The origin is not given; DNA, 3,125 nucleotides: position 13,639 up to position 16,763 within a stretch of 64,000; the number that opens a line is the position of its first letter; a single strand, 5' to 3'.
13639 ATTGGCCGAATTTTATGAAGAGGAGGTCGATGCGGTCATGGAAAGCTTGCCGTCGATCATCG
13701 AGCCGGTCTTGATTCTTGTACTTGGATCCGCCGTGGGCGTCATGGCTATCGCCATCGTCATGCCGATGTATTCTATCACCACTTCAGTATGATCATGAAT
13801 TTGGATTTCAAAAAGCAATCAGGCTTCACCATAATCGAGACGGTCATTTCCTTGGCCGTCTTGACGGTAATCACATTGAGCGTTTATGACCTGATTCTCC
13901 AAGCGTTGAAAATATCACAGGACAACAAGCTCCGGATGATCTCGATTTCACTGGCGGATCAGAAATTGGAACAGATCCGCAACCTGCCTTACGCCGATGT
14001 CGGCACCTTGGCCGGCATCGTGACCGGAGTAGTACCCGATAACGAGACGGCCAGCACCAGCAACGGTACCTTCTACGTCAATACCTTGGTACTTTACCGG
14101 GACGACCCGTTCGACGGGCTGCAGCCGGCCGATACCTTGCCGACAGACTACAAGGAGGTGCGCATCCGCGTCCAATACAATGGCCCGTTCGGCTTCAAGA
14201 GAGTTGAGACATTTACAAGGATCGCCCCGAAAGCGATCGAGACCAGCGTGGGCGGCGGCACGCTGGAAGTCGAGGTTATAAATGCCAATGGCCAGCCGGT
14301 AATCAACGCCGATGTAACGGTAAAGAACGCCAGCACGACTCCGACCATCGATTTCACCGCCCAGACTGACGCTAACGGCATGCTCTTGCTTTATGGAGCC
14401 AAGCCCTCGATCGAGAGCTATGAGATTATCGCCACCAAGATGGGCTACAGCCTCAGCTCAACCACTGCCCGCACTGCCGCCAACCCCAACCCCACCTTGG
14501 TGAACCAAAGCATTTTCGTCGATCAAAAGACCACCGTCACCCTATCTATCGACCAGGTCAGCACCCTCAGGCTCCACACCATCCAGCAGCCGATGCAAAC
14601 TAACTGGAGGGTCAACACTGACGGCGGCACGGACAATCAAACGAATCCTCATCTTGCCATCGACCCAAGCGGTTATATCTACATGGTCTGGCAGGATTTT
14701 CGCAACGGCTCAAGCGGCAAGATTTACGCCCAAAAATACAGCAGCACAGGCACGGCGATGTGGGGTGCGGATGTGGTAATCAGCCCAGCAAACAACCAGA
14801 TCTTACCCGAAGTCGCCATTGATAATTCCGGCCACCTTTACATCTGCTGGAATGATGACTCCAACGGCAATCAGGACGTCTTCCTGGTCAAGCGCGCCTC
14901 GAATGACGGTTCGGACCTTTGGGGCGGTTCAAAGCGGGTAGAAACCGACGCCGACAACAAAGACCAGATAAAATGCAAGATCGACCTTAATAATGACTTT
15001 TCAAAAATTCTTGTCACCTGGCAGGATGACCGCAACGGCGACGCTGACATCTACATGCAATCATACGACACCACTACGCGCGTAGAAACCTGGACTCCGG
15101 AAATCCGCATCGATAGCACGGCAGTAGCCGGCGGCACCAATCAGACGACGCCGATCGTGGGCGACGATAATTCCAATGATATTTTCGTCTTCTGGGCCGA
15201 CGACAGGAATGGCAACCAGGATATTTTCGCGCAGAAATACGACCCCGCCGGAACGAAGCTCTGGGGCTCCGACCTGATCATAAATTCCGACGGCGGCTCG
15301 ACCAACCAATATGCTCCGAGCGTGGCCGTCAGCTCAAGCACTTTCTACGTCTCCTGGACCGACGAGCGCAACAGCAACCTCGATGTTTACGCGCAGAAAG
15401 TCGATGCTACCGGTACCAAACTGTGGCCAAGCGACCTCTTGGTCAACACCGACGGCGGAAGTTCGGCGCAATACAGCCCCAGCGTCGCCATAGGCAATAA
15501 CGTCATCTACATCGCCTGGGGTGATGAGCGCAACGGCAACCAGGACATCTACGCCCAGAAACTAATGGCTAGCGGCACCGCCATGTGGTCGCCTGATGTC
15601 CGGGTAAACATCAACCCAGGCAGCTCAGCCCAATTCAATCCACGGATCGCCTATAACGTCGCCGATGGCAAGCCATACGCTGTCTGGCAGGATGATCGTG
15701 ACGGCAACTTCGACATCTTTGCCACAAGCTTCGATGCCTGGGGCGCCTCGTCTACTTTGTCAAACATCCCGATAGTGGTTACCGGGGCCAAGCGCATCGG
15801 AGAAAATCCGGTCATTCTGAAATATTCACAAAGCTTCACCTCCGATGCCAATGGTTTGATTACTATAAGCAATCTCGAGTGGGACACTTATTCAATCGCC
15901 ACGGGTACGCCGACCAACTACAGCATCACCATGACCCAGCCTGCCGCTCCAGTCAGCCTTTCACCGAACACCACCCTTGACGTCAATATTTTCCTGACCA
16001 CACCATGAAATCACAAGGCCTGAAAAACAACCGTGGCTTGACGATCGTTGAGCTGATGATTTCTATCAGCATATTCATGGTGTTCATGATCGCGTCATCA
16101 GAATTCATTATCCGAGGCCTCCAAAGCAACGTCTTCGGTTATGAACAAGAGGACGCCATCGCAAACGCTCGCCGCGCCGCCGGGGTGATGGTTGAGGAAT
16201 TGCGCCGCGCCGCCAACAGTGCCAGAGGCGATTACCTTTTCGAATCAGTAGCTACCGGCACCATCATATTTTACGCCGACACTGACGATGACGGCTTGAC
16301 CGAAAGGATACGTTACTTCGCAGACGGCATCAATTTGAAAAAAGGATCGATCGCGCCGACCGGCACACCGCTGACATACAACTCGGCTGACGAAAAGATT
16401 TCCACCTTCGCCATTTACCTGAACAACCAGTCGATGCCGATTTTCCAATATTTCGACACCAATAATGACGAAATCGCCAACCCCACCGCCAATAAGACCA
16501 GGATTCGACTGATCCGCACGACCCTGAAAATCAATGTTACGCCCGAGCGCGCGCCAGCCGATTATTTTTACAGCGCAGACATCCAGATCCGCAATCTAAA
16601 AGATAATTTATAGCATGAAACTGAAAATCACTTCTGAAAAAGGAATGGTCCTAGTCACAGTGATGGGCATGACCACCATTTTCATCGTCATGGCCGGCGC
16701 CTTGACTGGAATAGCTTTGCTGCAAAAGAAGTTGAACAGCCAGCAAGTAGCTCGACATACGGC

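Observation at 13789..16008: Giant pseudopilin with a seven-fold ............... repeat: candidate pilus-tip adhesin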

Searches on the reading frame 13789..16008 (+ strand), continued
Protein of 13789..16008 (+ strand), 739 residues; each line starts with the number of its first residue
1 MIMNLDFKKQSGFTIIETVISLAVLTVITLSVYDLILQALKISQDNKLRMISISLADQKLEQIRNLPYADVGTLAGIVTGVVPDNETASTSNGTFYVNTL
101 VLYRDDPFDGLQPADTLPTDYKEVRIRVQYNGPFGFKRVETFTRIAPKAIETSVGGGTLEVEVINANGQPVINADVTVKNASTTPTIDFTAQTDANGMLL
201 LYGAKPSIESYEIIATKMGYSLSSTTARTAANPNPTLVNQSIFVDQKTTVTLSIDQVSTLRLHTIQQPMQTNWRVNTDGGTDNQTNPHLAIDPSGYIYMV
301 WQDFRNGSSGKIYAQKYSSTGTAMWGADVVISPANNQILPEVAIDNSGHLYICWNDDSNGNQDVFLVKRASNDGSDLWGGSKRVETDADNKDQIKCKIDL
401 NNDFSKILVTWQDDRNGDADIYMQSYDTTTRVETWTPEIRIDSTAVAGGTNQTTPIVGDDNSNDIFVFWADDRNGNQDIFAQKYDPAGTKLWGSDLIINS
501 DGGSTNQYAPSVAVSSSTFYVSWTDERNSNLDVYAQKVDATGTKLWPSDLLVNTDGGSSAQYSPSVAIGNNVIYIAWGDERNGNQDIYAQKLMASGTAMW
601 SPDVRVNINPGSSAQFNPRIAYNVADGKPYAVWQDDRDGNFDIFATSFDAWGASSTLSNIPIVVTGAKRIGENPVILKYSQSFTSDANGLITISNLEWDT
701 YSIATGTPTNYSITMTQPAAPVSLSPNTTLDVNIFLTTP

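Call 66: find_encoding_contigs(protein=P0001, flank=10000, max_places=2)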
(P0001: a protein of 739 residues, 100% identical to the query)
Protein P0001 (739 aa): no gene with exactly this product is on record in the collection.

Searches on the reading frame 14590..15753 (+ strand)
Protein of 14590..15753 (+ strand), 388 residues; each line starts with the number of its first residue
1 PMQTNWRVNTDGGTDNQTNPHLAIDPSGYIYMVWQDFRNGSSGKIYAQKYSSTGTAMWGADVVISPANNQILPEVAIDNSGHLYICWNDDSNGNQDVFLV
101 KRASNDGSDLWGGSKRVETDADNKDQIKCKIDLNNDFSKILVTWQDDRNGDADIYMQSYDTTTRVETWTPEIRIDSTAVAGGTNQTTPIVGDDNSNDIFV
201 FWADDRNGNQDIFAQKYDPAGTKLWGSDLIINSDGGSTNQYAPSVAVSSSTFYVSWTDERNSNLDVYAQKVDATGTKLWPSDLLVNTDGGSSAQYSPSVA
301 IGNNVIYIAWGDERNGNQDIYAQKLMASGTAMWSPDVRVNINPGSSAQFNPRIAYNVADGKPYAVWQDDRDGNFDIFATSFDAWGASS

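Call 41: search_protein_representatives(protein=window:14590-15753:+)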
Query: 388 residues. Proteins with E-value up to 0.001 (for the whole library): 28757; up to 1e-10: 14782; up to 1e-30: 3263. The best 150 are listed.
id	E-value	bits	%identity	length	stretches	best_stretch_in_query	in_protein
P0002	3.5e-228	773.8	86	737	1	1-388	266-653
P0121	7.7e-162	555.3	38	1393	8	167-355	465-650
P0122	5.3e-161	552.6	41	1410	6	166-372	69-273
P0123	7.3e-148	509.3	44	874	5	180-351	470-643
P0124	6.8e-143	492.9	43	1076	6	184-355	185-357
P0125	4.9e-141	486.8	45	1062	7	193-355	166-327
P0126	3.4e-140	484.1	31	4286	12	20-342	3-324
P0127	1.2e-138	479.0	36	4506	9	15-336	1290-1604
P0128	1.7e-138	478.4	40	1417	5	184-358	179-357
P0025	5.6e-134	463.6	54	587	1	4-386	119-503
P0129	3.9e-133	460.8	32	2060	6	116-385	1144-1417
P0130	7.9e-129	446.6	38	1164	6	192-355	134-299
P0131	9.5e-125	433.2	32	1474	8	202-385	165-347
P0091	2.1e-123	428.7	43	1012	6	189-357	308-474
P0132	4.3e-122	424.5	32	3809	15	7-281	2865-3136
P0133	1.5e-121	422.7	40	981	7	189-333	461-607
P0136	8.5e-118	410.3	35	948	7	140-385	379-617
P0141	1.0e-112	393.6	37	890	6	185-386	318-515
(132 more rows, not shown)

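Call 42: search_protein_families(library=pfam, proteins=[P0121, P0123, P0124, P0125, P0130, P0133, P0136, P0141], max_evalue=0.001)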
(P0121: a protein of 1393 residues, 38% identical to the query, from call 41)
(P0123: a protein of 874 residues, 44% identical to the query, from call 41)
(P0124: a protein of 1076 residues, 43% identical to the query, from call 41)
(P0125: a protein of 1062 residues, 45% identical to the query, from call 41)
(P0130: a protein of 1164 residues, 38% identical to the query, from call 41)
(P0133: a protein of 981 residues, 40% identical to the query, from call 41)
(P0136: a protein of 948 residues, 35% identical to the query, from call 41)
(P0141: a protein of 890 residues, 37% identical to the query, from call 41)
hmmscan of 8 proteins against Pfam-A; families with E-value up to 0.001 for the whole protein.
P0121 (1393 aa): 1 family
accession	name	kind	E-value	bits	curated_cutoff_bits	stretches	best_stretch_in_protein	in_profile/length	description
PF01650.23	Peptidase_C13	-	5.7e-06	26.5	22.8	1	1116-1225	111-215/258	Peptidase C13 family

P0123 (874 aa): 1 family
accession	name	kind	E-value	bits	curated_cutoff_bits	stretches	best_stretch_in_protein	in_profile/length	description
PF13448.11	DUF4114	-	3e-05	25.3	27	0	228-278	23-72/85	Domain of unknown function (DUF4114)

P0124 (1076 aa): 1 family
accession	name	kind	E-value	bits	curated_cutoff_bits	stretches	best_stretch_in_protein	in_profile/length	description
PF07372.17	DUF1491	-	6.1e-07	30.2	25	0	693-724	33-64/104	Protein of unknown function (DUF1491)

P0125 (1062 aa): 7 families
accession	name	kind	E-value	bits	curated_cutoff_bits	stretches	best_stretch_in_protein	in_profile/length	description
PF13860.13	FlgD_ig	-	4.4e-09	36.6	27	1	993-1051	19-77/79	FlgD Ig-like domain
PF18962.6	Por_Secre_tail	-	4.5e-08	33.7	27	1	980-1059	3-74/75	Secretion system C-terminal sorting domain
PF08877.16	MepB-like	-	4.6e-07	30.1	27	0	271-296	26-51/122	MepB-like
PF15892.11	BNR_4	-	4.5e-05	23.4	27.3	0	483-646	95-255/272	BNR repeat-containing family member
PF06788.19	UPF0257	-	0.00019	21.7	25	0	333-425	132-220/236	Uncharacterised protein family (UPF0257)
PF12377.13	DuffyBP_N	-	0.0003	21.8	25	0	575-606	17-48/65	Duffy binding protein N terminal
PF13585.12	CHU_C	-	0.00043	20.8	27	0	998-1052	28-76/86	CHU_C Type IX secretion signal domain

P0130 (1164 aa): 0 families

P0133 (981 aa): 3 families
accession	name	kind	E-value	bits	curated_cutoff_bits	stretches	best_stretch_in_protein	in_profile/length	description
PF13860.13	FlgD_ig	-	1.1e-09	38.6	27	1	905-968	11-75/79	FlgD Ig-like domain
PF18962.6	Por_Secre_tail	-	4.8e-07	30.4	27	1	898-978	2-74/75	Secretion system C-terminal sorting domain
PF23157.1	DUF7055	-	0.00014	21.9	27.6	0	325-343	20-38/66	Domain of unknown function (DUF7055)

P0136 (948 aa): 5 families
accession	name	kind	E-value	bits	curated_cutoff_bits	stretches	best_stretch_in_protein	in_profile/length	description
PF18962.6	Por_Secre_tail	-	8.9e-12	45.6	27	1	870-944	2-73/75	Secretion system C-terminal sorting domain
PF10342.15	Kre9_KNH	-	4e-07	31.1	24.6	0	426-495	8-80/94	Kre9/KNH-like N-terminal Ig-like domain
PF17164.10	DUF5122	-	1.4e-06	28.9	27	0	777-794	14-31/36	Domain of unknown function (DUF5122) beta-propeller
PF15892.11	BNR_4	-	8.9e-06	25.7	27.3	0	657-763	59-167/272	BNR repeat-containing family member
PF18228.7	CdiI_N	-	7.7e-05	22.9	25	0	639-666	33-60/108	CdiI N-terminal domain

P0141 (890 aa): 3 families
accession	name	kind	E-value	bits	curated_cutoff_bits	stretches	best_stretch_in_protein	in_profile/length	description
PF13860.13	FlgD_ig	-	6.6e-09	36.1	27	1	823-878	21-76/79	FlgD Ig-like domain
PF23157.1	DUF7055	-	2.7e-08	33.9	27.6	0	296-317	22-43/66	Domain of unknown function (DUF7055)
PF18962.6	Por_Secre_tail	-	3.8e-05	24.3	27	1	807-887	2-74/75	Secretion system C-terminal sorting domain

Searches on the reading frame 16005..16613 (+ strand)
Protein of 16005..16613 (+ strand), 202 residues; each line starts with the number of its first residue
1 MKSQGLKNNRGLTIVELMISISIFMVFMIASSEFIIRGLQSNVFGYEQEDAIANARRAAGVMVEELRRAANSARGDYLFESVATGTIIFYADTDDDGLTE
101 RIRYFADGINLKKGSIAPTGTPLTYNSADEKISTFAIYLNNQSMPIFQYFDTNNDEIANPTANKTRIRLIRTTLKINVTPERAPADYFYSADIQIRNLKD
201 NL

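Call 3: search_protein_families(library=pfam, proteins=[window:16005-16613:+], max_evalue=0.1)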
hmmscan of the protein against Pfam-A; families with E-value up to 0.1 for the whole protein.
window:16005-16613:+ (202 aa): 2 families
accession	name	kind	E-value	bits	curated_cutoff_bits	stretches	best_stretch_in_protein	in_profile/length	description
PF07963.17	N_methyl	-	3.9e-06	26.6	21.2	1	7-30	2-25/27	Prokaryotic N-terminal methylation motif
PF23500.1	DUF7133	-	0.096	12.4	27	0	83-115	57-89/385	Domain of unknown function (DUF7133)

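Call 4: search_protein_families(library=ncbifam, proteins=[window:16005-16613:+], max_evalue=0.1)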
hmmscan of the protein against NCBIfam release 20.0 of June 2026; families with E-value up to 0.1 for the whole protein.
window:16005-16613:+ (202 aa): 4 families
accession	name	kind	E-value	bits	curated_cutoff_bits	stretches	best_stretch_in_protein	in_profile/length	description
TIGR01711.1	gspJ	equivalog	6.4e-05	22.8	64.85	1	10-96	1-88/192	type II secretion system minor pseudopilin GspJ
TIGR02599.1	TIGR02599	subfamily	0.019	14.2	256.5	1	11-79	1-69/361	Verru_Chthon cassette protein C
NF007848.0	PRK10557.1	equivalog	0.039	13.3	120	1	7-69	8-70/192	prepilin peptidase-dependent protein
NF041013.1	T4P_ComGE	equivalog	0.046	13.8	49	0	7-29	1-23/83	competence type IV pilus minor pilin ComGE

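Call 71: search_solved_structures(query=A5, max_evalue=10, show_alignments=1)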
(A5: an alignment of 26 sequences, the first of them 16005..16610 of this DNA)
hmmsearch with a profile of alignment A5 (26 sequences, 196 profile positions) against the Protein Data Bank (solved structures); distinct sequences matched with E-value up to 10: 16.
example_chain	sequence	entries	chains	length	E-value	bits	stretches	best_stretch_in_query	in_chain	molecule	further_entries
9egp_A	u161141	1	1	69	1.5e-05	28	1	1-56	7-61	Geopilin domain 1 protein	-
7tgg_A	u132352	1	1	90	0.00096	22.1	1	1-40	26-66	Geopilin domain 1 protein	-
9lab_B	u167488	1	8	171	0.04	16.8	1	2-29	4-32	MSHA major pilin subunit MshA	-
2m7g_A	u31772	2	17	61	0.045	16.7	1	5-41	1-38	Geopilin domain 1 protein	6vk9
9laa_A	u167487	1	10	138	0.058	16.3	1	2-25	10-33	Type IV pilin protein PilA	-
8tj2_C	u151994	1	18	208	0.16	14.9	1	5-49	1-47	Type IV major pilin protein PilA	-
8pfb_G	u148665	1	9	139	0.54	13.1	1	5-41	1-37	Type IV pilin PilE1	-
8qqj_J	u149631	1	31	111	0.66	12.8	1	5-50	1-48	Type IV narrow pilus major component PilA5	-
6xxe_A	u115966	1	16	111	0.67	12.8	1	5-50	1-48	Uncharacterized protein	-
8tob_GA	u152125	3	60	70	1.2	12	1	6-41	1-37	Fimbrial protein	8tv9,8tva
6gv9_A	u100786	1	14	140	1.5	11.7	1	5-28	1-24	Prepilin peptidase-dependent protein D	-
2hi2_A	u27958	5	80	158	1.6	11.6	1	5-25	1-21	Fimbrial protein | PilA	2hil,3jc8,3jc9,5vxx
1oqw_A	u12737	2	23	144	1.7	11.5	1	5-33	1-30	Fimbrial protein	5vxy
1ay2_A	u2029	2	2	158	1.8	11.4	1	5-25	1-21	TYPE 4 PILIN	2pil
8tum_e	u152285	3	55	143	2.3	11.1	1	5-33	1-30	Type IV major pilin protein PilA | Pilin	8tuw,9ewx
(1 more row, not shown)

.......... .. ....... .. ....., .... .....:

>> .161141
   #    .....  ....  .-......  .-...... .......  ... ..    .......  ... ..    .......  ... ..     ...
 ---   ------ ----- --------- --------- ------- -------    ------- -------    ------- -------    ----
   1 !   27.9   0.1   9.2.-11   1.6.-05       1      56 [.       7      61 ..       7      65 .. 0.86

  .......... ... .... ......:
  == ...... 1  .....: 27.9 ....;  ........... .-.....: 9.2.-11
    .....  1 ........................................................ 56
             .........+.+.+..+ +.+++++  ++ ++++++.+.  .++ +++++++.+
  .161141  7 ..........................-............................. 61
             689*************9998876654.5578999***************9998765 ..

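Call 72: search_protein_families(library=ncbifam, alignment_id=A5, max_evalue=0.01)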
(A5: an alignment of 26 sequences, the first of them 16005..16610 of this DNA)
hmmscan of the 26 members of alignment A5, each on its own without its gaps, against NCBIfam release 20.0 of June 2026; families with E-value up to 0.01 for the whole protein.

A. member 1, window:16005-16610:+ (202 aa): 1 family
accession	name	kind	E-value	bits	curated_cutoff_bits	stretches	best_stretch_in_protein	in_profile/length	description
TIGR01711.1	gspJ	equivalog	6.4e-05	22.8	64.85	1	10-96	1-88/192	type II secretion system minor pseudopilin GspJ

B. families by the number of members that match (of 26 scanned): 17 families
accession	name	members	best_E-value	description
TIGR02532.1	IV_pilin_GFxxxE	18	1.7e-06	prepilin-type N-terminal cleavage/methylation domain-containing protein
TIGR01711.1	gspJ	15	3e-05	type II secretion system minor pseudopilin GspJ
NF041002.1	pilin_ComGF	14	0.00011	competence type IV pilus minor pilin ComGF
NF041013.1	T4P_ComGE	13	9.6e-07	competence type IV pilus minor pilin ComGE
TIGR02599.1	TIGR02599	13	4.6e-06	Verru_Chthon cassette protein C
TIGR02523.1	type_IV_pilV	6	1.1e-05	type IV pilus modification protein PilV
TIGR01707.1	gspI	6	0.00044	type II secretion system minor pseudopilin GspI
NF007848.0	PRK10557.1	5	0.00015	prepilin peptidase-dependent protein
TIGR01710.1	typeII_sec_gspG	5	0.00017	type II secretion system major pseudopilin GspG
TIGR01708.2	typeII_sec_gspH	4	0.00036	type II secretion system minor pseudopilin GspH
NF040982.1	ComGD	3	0.00053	competence type IV pilus minor pilin ComGD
NF007862.0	PRK10574.1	2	0.00016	prepilin peptidase-dependent pilin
NF040999.1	pilin_ComGC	2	0.0092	competence type IV pilus major pilin ComGC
NF047828.1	T3SSXpsI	1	8.1e-05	type II secretion system protein XpsI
NF007800.0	PRK10506.1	1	0.0022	prepilin peptidase-dependent protein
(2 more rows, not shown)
